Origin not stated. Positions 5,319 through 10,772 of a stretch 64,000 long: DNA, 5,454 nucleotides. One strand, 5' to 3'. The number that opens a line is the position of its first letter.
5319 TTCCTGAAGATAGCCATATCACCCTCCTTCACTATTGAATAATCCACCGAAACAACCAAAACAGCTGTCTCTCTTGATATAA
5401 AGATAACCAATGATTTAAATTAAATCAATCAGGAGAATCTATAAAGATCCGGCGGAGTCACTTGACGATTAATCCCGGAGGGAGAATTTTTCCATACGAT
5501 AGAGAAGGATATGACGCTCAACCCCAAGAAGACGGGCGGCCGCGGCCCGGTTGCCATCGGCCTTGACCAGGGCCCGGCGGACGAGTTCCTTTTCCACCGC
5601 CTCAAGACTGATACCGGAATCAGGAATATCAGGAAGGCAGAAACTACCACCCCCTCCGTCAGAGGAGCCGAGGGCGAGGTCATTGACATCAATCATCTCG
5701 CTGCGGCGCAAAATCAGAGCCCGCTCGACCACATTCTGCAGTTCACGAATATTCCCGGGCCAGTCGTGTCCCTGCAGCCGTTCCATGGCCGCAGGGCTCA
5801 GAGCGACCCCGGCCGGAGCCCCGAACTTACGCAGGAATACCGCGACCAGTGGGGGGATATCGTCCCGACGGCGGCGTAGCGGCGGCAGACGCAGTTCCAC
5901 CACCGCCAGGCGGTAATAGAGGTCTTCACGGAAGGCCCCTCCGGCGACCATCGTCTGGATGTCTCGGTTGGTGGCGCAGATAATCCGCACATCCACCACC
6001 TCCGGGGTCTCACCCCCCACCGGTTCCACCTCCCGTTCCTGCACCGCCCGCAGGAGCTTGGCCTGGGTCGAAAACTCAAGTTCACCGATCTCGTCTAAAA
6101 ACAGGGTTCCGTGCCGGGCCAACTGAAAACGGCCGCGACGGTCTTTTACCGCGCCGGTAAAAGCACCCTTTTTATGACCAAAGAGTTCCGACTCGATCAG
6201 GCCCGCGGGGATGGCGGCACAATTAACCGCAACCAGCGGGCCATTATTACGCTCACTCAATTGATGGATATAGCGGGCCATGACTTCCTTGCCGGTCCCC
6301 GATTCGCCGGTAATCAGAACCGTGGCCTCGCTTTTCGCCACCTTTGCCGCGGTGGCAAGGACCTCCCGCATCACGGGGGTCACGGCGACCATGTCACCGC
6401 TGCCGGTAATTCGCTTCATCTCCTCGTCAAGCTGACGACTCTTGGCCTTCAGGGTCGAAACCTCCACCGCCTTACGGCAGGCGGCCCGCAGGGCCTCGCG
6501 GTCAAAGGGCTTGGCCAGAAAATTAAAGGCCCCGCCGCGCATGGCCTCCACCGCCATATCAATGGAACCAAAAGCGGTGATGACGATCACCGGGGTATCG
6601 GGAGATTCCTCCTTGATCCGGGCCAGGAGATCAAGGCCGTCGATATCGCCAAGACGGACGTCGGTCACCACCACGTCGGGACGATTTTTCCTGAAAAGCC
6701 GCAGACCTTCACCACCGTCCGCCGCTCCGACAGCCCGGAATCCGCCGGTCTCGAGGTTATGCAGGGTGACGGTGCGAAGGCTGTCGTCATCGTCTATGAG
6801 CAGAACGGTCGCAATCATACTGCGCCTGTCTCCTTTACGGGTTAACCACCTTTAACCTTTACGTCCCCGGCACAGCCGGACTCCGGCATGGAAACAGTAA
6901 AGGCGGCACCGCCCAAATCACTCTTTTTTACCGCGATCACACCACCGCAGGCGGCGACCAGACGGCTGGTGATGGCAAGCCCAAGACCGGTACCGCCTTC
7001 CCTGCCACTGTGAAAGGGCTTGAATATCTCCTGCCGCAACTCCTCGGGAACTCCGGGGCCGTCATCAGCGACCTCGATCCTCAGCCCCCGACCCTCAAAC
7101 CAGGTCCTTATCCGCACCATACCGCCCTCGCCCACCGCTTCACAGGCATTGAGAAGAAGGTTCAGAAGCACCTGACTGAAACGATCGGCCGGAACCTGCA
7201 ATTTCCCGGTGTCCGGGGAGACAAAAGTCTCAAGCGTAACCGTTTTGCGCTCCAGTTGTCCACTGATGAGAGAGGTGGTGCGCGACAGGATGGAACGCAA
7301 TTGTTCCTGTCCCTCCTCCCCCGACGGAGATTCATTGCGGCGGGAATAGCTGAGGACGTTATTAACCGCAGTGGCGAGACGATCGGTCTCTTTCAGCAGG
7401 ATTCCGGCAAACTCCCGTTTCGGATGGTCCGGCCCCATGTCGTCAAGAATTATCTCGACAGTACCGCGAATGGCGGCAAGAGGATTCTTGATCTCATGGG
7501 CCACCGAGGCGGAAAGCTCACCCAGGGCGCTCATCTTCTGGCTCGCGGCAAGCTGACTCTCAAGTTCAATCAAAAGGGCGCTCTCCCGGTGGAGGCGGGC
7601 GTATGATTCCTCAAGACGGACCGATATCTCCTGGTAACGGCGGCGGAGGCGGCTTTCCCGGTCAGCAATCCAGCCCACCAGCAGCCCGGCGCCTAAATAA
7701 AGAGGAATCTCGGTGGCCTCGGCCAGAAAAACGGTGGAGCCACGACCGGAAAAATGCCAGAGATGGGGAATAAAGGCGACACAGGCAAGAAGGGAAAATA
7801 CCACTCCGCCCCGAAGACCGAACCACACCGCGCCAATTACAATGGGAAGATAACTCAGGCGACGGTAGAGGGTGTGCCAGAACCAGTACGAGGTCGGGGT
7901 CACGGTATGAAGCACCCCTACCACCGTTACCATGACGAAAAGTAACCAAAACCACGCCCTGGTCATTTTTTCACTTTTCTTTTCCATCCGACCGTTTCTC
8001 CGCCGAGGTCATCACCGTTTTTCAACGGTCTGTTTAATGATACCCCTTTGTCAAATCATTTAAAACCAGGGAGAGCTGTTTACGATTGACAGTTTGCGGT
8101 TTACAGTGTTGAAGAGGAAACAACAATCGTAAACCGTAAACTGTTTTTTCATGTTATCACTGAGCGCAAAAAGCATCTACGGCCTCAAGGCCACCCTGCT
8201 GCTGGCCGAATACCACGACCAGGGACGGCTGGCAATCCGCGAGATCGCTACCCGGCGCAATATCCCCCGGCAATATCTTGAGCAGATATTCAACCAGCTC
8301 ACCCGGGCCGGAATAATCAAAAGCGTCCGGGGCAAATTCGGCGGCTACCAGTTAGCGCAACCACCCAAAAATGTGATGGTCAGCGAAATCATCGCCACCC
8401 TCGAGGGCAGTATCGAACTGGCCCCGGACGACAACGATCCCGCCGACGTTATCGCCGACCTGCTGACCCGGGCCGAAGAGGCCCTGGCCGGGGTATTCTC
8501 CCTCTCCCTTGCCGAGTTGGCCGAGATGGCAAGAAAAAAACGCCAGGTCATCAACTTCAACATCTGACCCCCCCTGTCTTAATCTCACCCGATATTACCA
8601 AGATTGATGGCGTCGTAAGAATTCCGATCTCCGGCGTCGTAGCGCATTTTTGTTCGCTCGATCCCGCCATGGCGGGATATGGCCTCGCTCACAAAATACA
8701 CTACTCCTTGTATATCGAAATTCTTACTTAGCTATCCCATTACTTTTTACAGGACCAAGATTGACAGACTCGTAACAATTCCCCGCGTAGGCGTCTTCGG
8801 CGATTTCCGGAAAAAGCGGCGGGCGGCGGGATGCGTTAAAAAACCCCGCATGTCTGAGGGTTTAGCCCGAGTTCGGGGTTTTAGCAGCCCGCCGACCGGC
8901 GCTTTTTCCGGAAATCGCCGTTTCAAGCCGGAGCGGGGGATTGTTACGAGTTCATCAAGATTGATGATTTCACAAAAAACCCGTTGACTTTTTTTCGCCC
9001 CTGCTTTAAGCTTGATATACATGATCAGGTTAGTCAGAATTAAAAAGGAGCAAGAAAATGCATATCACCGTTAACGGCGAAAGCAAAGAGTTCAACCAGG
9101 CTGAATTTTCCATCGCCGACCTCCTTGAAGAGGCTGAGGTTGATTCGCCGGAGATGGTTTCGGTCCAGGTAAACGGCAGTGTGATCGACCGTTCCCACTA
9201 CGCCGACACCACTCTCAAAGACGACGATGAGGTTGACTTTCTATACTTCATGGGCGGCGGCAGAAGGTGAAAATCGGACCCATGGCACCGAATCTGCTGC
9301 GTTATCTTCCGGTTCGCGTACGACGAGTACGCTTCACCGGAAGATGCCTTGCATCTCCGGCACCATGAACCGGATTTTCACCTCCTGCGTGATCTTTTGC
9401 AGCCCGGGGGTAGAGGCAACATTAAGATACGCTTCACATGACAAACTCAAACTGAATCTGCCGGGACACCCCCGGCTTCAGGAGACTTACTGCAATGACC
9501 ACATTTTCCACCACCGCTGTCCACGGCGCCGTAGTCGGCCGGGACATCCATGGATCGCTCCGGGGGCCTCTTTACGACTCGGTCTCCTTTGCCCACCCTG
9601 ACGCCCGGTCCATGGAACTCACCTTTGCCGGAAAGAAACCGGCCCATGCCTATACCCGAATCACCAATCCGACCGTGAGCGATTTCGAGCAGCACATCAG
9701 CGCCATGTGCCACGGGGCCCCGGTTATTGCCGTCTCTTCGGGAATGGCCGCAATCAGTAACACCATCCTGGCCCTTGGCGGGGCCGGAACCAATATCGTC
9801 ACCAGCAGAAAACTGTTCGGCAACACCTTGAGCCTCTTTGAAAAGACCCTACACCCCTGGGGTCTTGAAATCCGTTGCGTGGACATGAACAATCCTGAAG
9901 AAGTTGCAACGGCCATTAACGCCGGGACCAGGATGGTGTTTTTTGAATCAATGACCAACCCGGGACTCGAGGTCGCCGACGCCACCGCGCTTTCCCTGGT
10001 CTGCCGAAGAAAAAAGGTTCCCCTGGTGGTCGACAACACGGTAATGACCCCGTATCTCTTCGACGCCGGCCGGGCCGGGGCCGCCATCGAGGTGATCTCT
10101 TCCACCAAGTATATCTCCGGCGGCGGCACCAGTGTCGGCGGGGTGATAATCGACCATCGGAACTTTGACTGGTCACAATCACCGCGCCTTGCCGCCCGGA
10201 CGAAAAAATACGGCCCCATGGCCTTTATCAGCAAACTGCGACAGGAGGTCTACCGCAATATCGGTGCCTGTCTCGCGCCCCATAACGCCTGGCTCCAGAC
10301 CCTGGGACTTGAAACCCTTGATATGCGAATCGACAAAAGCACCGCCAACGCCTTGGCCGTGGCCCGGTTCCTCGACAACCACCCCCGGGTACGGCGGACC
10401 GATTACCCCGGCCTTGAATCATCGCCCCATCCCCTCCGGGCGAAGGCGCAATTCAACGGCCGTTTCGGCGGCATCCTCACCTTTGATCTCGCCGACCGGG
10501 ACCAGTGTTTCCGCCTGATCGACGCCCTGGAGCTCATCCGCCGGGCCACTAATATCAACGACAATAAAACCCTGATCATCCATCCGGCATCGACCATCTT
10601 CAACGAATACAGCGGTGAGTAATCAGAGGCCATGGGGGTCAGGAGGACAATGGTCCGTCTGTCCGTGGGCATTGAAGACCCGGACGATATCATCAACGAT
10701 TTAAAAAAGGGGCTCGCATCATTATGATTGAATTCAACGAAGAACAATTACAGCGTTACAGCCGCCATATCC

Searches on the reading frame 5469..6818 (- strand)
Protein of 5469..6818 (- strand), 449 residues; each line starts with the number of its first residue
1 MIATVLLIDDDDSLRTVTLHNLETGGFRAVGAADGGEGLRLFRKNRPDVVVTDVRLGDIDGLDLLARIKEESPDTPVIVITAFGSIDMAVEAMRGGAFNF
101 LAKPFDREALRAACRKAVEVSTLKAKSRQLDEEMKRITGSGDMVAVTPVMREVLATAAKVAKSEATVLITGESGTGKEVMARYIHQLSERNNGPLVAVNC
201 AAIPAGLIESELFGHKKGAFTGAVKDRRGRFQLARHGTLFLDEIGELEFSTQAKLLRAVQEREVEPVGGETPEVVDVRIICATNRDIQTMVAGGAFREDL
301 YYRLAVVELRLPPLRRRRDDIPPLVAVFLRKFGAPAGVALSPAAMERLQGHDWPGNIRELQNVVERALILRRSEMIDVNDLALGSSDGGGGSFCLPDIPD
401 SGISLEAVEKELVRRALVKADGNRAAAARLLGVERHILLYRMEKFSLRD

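Call 27: search_protein_families(library=pfam, proteins=[window:5469-6818:-], max_evalue=0.00001)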
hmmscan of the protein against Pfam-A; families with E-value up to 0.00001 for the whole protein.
window:5469-6818:- (449 aa): 6 families
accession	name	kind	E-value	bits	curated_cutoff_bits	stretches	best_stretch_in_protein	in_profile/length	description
PF00158.32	Sigma54_activat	-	1.2e-70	237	20.2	1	146-309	4-167/168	Sigma-54 interaction domain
PF00072.30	Response_reg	-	1.3e-28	99.8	30.2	1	5-114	1-110/111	Response regulator receiver domain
PF14532.12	Sigma54_activ_2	-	1.7e-22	80.5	25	1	147-314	4-138/138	Sigma-54 interaction domain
PF25601.1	AAA_lid_14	-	3.8e-21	75.1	27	1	315-382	1-71/87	AAA+ ATPase lid domain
PF02954.25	HTH_8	-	1.1e-09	38.3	22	1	404-445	1-42/42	Bacterial regulatory protein, Fis family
PF07728.20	AAA_5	-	2.3e-06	28.1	22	1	167-285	2-123/139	AAA domain (dynein-related subfamily)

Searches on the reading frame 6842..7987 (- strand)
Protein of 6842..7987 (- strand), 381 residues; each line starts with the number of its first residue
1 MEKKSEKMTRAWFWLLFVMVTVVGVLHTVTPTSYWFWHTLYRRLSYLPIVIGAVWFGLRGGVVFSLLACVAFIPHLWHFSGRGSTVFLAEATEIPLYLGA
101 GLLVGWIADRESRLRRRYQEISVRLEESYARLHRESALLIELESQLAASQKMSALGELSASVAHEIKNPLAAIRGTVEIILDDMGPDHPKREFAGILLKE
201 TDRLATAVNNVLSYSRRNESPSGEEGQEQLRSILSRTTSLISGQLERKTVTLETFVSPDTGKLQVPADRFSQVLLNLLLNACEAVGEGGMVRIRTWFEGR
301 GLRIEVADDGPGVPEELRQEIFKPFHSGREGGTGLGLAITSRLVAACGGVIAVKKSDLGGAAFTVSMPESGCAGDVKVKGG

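Call 13: search_protein_families(library=pfam, proteins=[window:6842-7987:-])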
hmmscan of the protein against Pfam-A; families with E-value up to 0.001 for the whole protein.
window:6842-7987:- (381 aa): 3 families
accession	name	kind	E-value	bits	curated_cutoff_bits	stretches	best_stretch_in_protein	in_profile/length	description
PF02518.31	HATPase_c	-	1.4e-22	80.7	26.4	1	268-369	4-109/111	Histidine kinase-, DNA gyrase B-, and HSP90-like ATPase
PF00512.31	HisKA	-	4.9e-15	55.8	26.9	1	155-218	2-64/66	His Kinase A (phospho-acceptor) domain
PF13581.12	HATPase_c_2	-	3.2e-05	24.4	27.4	1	283-347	45-112/127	Histidine kinase-like ATPase domain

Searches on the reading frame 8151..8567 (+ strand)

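Call 27: search_protein_families(library=pfam, proteins=[window:8151-8567:+], max_evalue=0.00001)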
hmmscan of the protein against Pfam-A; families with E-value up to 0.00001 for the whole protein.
window:8151-8567:+ (138 aa): 1 family
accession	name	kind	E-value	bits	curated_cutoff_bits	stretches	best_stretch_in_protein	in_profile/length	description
PF02082.26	Rrf2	-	1.8e-27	96.5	30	1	4-124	1-130/132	Iron-dependent Transcriptional regulator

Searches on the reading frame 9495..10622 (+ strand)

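Call 27: search_protein_families(library=pfam, proteins=[window:9495-10622:+], max_evalue=0.00001)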
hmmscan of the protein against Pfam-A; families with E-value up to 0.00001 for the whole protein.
window:9495-10622:+ (375 aa): 1 family
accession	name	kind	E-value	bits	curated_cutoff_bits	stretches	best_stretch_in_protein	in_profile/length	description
PF01053.26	Cys_Met_Meta_PP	-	1.2e-86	291.1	27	1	6-371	2-344/381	Cys/Met metabolism PLP-dependent enzyme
